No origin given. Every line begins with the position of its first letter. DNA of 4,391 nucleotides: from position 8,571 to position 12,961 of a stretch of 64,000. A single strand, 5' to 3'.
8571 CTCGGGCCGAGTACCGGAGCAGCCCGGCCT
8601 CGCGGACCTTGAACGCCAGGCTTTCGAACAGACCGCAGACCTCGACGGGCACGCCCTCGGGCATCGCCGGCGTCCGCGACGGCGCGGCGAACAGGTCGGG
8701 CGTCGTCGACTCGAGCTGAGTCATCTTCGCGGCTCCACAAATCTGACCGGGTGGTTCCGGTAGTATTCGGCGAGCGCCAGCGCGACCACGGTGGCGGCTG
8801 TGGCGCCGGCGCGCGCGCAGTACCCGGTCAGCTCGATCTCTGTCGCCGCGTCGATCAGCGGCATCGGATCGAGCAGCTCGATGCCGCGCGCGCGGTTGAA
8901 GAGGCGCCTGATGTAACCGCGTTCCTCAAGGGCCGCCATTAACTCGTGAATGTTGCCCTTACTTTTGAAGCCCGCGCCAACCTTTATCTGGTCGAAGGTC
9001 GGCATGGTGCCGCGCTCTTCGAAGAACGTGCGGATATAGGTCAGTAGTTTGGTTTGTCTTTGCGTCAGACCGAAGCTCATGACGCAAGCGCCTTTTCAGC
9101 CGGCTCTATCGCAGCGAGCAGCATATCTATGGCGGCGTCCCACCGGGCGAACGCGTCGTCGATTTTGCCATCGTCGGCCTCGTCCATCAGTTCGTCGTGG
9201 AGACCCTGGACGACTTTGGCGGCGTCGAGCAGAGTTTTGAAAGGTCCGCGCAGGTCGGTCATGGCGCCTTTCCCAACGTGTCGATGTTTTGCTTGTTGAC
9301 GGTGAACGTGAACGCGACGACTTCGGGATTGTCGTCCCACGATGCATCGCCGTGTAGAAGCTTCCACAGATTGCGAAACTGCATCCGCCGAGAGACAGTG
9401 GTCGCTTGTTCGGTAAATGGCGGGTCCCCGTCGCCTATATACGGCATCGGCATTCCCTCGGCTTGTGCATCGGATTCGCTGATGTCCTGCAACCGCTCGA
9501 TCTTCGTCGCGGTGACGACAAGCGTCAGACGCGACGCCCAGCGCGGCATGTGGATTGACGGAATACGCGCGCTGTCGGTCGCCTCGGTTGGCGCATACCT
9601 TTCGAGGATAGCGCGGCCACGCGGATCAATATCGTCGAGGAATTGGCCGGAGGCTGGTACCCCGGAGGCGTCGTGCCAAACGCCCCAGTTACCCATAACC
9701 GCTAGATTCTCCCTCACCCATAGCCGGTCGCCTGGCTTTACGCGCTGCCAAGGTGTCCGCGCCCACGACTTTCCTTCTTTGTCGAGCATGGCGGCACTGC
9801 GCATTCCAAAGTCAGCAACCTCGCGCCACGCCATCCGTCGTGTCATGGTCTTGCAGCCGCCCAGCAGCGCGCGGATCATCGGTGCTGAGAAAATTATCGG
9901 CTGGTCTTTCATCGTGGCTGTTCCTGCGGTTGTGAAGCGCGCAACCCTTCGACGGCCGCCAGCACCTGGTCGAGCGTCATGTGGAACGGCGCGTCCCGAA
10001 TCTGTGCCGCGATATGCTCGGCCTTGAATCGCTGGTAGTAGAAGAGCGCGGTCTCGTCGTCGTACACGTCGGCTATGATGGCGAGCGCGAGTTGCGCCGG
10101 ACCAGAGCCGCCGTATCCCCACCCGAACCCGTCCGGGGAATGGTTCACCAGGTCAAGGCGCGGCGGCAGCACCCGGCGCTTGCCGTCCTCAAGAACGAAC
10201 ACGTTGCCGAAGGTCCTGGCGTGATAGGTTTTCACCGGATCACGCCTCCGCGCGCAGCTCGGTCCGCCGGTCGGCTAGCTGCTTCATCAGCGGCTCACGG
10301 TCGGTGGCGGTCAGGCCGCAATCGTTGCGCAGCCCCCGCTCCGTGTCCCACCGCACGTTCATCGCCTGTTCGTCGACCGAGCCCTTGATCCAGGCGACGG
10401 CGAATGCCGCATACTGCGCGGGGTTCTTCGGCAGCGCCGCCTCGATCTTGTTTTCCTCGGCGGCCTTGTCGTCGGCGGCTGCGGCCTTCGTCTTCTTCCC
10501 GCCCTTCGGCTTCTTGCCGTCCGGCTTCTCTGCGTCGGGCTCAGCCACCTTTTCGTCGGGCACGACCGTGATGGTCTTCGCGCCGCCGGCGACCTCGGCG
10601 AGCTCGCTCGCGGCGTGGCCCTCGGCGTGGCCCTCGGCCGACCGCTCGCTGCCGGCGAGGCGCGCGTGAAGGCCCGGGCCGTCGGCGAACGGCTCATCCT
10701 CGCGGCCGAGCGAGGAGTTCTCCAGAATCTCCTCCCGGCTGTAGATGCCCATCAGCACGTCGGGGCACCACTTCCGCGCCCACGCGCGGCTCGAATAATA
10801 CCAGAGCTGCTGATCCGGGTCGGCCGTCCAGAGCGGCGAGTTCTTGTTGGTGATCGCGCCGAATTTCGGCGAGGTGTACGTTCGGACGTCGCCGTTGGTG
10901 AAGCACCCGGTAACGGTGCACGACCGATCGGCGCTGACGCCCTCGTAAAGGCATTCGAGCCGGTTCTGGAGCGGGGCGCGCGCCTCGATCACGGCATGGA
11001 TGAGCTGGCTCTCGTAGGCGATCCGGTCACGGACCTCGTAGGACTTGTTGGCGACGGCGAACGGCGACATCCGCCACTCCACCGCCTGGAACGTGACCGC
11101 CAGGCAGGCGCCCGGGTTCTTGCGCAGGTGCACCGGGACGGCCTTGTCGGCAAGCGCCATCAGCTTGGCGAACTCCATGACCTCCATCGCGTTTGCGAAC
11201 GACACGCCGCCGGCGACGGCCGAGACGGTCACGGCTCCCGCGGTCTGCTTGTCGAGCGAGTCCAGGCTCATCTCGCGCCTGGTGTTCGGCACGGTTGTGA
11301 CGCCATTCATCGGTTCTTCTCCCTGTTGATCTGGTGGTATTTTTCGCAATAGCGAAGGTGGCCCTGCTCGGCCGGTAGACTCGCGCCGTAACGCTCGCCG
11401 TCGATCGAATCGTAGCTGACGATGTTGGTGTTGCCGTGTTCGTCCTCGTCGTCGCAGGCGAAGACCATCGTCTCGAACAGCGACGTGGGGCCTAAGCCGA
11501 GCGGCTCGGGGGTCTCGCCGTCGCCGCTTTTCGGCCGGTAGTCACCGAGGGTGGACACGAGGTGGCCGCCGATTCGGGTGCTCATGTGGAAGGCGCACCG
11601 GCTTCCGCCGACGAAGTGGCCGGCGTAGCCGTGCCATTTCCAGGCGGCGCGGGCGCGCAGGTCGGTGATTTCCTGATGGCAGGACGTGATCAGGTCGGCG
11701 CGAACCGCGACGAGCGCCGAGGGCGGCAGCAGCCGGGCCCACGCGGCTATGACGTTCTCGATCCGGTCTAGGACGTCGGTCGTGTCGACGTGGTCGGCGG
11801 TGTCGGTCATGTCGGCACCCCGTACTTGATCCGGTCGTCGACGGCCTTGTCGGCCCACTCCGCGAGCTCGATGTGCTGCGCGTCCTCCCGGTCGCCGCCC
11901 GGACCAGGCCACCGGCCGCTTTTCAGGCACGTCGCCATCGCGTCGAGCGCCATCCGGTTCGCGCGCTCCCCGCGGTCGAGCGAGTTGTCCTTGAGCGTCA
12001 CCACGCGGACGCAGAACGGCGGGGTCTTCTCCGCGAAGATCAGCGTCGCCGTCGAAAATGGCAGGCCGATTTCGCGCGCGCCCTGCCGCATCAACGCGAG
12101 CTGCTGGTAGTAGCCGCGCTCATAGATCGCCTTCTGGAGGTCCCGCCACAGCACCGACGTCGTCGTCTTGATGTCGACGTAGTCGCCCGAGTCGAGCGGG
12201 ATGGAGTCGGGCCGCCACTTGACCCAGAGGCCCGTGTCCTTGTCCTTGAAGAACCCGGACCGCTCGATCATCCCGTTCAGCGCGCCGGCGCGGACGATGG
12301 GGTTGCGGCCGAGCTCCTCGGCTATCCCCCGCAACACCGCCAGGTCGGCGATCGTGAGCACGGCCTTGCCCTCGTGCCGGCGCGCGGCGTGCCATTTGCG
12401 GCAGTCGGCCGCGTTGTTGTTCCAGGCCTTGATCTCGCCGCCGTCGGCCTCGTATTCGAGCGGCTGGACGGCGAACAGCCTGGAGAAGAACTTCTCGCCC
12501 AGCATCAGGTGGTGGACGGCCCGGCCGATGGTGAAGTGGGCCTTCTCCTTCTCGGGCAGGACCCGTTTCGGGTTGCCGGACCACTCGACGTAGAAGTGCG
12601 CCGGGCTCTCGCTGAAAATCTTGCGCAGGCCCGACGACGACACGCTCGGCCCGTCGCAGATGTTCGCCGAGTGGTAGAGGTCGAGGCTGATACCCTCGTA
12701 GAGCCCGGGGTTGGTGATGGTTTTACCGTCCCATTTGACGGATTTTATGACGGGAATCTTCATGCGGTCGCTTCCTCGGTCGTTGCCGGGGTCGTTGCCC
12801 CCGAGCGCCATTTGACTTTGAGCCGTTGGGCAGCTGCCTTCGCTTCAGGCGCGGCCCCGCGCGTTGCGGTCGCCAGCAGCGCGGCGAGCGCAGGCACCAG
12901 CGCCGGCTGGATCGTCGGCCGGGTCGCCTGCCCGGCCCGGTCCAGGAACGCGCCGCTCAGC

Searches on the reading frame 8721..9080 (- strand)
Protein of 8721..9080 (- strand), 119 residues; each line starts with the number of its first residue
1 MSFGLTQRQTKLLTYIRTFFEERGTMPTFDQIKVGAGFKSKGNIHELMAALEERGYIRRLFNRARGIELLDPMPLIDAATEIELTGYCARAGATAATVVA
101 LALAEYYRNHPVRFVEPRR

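Call 85: search_protein_families(library=pfam, proteins=[window:8721-9080:-], max_evalue=0.001)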
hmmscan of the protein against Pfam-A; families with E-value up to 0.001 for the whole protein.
window:8721-9080:- (119 aa): 1 family
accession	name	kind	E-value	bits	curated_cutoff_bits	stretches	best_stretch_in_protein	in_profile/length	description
PF01726.22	LexA_DNA_bind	-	1.3e-12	47.8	23.7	1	4-66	3-65/65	LexA DNA binding domain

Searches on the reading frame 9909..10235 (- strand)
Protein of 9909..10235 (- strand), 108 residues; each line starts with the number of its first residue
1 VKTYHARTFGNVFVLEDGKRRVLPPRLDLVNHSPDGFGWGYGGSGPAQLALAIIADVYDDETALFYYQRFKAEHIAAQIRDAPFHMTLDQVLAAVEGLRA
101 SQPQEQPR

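Call 85: search_protein_families(library=pfam, proteins=[window:9909-10235:-], max_evalue=0.001)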
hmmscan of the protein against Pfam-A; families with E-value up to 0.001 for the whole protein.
window:9909-10235:- (108 aa): 1 family
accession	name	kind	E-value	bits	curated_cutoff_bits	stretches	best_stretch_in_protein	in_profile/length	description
PF19663.4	DUF6166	-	2.4e-24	85.7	27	1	8-96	7-92/93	Family of unknown function (DUF6166)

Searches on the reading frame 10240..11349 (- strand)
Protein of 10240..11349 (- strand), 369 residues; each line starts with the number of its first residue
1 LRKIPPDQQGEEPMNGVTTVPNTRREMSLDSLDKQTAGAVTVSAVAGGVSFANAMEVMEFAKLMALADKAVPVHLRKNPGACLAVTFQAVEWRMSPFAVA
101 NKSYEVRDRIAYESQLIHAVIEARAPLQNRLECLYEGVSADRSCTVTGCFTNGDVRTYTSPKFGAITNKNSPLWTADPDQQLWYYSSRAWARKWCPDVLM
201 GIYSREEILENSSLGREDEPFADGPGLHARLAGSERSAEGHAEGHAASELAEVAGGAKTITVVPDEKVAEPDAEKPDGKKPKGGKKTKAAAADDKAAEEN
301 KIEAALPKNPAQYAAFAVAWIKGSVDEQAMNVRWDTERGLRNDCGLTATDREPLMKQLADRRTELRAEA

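Call 46: search_protein_families(library=pfam, proteins=[window:10240-11349:-], max_evalue=0.001)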
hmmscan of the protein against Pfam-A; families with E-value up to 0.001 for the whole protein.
window:10240-11349:- (369 aa): 1 family
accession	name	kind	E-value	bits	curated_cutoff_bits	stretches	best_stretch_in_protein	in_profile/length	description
PF03837.19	RecT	-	1.6e-10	41.4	24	1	168-210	147-188/198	RecT family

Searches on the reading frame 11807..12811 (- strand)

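Call 46: search_protein_families(library=pfam, proteins=[window:11807-12811:-], max_evalue=0.001)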
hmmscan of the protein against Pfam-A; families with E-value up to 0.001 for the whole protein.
window:11807-12811:- (334 aa): 1 family
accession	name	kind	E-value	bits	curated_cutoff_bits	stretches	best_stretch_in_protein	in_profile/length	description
PF12684.13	DUF3799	-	9e-15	55.5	26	1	59-306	2-225/233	PDDEXK-like domain of unknown function (DUF3799)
